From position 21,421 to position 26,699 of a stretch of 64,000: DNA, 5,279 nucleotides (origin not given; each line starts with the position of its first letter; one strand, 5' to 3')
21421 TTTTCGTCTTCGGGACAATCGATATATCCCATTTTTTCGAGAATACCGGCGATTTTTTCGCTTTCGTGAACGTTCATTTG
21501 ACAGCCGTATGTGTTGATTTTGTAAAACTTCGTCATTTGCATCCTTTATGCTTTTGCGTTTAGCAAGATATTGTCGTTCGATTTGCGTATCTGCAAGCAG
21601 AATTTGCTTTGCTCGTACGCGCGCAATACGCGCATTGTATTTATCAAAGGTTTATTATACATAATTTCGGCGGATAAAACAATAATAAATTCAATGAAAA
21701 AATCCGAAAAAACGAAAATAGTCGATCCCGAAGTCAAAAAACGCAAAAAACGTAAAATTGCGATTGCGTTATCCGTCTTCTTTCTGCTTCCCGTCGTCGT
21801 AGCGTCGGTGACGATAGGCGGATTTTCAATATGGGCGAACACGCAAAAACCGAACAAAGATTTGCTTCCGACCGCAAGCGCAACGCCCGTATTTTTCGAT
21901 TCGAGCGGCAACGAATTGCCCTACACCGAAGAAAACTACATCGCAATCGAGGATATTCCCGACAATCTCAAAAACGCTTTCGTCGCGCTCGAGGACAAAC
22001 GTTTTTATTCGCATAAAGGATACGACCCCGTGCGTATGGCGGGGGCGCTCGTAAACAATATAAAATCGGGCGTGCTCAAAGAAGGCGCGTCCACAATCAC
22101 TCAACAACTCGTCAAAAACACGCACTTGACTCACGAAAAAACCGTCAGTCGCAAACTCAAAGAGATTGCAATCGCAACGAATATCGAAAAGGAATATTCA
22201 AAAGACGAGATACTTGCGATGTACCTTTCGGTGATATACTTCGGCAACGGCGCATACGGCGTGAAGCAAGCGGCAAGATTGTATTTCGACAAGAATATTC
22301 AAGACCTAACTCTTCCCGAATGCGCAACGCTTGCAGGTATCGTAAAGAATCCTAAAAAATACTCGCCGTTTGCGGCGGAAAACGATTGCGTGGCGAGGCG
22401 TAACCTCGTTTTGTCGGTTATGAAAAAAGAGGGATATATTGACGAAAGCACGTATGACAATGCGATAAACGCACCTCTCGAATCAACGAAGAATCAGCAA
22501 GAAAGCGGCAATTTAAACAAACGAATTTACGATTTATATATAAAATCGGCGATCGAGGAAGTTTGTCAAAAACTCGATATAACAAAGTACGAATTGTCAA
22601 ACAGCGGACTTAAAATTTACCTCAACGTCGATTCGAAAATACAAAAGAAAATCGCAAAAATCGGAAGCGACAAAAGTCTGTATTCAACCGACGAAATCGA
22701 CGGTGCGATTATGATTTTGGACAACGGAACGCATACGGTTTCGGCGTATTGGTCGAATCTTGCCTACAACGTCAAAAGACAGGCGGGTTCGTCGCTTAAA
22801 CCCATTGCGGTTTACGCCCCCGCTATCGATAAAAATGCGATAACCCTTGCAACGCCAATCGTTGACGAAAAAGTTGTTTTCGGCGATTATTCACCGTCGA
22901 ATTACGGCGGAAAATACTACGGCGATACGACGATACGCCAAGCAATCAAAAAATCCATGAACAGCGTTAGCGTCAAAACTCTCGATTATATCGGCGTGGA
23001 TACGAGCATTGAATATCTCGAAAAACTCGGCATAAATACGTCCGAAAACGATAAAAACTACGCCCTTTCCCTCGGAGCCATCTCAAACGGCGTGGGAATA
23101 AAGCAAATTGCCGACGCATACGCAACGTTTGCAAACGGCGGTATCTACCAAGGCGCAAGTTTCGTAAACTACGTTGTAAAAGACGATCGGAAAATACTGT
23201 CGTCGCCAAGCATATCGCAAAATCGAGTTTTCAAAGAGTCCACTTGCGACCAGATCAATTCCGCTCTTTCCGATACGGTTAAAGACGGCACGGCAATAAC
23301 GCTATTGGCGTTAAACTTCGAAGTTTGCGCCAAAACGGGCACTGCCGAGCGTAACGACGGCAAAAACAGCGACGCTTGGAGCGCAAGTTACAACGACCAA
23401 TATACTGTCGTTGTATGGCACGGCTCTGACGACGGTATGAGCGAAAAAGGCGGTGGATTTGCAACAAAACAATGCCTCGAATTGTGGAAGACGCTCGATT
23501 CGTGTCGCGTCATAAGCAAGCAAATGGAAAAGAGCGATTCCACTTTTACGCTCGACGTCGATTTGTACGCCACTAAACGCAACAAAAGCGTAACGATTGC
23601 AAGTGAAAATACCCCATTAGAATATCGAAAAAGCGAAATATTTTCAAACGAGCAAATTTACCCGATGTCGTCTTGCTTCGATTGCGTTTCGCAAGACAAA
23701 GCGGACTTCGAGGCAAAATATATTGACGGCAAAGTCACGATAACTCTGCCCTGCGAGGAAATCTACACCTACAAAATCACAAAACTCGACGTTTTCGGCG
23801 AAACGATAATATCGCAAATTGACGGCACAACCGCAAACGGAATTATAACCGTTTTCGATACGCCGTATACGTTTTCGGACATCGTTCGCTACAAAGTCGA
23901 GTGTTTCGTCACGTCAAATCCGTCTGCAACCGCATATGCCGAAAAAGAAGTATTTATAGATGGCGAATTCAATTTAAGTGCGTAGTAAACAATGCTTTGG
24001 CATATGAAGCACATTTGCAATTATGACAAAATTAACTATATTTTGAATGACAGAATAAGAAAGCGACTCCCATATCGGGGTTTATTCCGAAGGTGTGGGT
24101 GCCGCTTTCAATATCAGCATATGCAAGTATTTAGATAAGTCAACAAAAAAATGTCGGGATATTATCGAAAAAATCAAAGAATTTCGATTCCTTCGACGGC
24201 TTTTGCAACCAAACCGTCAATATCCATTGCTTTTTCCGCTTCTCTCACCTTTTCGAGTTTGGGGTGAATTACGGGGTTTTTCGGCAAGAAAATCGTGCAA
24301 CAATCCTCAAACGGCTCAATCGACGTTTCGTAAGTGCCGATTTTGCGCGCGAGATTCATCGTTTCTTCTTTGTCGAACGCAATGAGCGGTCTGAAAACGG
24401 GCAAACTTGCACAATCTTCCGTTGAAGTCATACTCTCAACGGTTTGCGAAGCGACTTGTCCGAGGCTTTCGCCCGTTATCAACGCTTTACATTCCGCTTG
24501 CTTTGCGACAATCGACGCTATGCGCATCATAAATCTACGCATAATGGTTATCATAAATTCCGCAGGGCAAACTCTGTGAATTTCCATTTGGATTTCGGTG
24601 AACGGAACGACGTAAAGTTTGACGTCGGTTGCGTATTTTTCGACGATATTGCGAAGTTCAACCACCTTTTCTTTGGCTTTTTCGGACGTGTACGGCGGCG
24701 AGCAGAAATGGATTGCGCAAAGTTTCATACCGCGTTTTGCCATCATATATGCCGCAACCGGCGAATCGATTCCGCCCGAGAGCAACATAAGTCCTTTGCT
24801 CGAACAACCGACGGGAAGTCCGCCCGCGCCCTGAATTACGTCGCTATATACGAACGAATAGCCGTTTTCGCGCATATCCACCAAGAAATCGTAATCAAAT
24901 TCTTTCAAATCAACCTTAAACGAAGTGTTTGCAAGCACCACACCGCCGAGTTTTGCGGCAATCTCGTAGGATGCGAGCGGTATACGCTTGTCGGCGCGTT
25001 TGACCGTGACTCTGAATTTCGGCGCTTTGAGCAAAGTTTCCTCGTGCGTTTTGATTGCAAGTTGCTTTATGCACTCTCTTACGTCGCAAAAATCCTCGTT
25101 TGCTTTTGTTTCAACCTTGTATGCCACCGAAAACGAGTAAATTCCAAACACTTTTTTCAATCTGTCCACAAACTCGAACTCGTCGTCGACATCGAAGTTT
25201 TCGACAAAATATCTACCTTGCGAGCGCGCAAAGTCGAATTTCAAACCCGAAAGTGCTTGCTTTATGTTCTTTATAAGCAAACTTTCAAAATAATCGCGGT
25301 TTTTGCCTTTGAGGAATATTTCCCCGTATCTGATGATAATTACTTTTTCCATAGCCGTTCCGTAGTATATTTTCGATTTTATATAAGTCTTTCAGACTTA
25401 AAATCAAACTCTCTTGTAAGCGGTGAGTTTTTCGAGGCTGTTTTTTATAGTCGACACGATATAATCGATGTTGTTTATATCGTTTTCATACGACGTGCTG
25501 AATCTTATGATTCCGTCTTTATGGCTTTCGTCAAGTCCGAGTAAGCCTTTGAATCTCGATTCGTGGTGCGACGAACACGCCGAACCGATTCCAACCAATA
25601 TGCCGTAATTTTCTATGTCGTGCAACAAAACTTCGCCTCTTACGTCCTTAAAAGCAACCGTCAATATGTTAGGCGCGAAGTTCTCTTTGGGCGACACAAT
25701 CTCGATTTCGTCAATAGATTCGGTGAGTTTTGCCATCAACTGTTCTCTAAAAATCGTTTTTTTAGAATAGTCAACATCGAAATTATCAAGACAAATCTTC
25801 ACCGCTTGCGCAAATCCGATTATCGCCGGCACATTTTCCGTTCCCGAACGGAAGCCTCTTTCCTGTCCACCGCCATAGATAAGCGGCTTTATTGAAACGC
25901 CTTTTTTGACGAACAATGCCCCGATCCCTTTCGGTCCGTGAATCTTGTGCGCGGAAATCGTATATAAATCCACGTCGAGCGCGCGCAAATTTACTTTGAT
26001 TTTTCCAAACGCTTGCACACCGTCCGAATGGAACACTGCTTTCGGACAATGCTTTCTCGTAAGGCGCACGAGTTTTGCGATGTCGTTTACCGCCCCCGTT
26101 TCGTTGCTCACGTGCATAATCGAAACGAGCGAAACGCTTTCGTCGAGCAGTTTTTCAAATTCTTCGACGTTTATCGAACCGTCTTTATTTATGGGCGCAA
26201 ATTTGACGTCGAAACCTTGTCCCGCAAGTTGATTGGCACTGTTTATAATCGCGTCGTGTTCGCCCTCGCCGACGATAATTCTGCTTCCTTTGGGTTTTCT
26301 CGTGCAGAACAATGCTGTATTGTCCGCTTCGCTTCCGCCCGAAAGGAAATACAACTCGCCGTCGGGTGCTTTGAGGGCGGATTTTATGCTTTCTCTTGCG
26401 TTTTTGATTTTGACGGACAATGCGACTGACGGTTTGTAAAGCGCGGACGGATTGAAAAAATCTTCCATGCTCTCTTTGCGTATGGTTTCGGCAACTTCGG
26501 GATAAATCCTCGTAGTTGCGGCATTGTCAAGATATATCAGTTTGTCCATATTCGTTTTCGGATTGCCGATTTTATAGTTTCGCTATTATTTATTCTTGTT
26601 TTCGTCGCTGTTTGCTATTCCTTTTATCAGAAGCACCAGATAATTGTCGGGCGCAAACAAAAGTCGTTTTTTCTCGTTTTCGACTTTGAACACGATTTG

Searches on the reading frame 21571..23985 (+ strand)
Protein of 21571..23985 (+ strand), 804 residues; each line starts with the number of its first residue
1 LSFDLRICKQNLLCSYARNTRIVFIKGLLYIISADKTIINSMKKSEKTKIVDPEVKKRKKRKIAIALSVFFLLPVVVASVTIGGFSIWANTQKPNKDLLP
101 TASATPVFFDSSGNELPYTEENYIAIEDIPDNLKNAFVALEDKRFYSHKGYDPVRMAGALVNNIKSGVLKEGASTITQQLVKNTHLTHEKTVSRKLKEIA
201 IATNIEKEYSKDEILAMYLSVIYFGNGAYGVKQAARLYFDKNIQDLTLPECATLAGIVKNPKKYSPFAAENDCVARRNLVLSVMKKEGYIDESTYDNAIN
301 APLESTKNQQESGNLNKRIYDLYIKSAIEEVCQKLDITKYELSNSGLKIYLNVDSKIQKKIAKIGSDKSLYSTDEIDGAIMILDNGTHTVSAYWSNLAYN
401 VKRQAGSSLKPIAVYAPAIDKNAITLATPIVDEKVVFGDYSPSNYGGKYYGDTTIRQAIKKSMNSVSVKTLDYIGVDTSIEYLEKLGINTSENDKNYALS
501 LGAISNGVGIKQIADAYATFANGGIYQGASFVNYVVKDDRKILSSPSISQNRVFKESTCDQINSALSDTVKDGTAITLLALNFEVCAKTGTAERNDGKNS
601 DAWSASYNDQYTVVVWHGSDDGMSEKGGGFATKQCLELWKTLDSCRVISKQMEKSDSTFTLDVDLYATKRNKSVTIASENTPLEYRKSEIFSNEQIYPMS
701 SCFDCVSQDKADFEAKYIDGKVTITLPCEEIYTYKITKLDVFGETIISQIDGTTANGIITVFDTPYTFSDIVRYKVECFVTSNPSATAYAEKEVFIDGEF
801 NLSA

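Call 32: search_protein_families(library=pfam, proteins=[window:21571-23985:+], max_evalue=0.00001)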
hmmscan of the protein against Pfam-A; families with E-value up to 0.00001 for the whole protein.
window:21571-23985:+ (804 aa): 2 families
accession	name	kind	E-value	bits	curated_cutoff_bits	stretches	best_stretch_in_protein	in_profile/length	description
PF00912.28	Transgly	-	1e-63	214.4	27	1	119-284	12-177/178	Transglycosylase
PF00905.27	Transpeptidase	-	3.4e-23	82.7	22.1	1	385-616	18-277/299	Penicillin binding protein transpeptidase domain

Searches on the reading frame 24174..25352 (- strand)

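Call 32: search_protein_families(library=pfam, proteins=[window:24174-25352:-], max_evalue=0.00001)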
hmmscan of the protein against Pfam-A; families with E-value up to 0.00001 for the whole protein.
window:24174-25352:- (392 aa): 4 families
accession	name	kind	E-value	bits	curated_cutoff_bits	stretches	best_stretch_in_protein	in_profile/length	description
PF02568.20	ThiI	-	2e-68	230.3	20.5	1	182-377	1-196/197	Thiamine biosynthesis protein (ThiI)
PF22025.1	ThiI_fer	-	1.4e-23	83.5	25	1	4-75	1-72/72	ThiI ferredoxin-like domain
PF02926.22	THUMP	-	6.8e-09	36.4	20.6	1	95-164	7-78/84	THUMP domain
PF06508.19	QueC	-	1.6e-07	31.5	22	1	187-340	2-175/210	Queuosine biosynthesis protein QueC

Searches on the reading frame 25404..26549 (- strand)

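Call 32: search_protein_families(library=pfam, proteins=[window:25404-26549:-], max_evalue=0.00001)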
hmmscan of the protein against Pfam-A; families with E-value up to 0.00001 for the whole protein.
window:25404-26549:- (381 aa): 2 families
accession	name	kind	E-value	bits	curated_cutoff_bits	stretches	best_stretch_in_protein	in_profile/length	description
PF00266.25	Aminotran_5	-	3.8e-73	247.1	21.5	1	5-363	1-370/371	Aminotransferase class-V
PF00155.27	Aminotran_1_2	-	3e-08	33.7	19.7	1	60-167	56-178/361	Aminotransferase class I and II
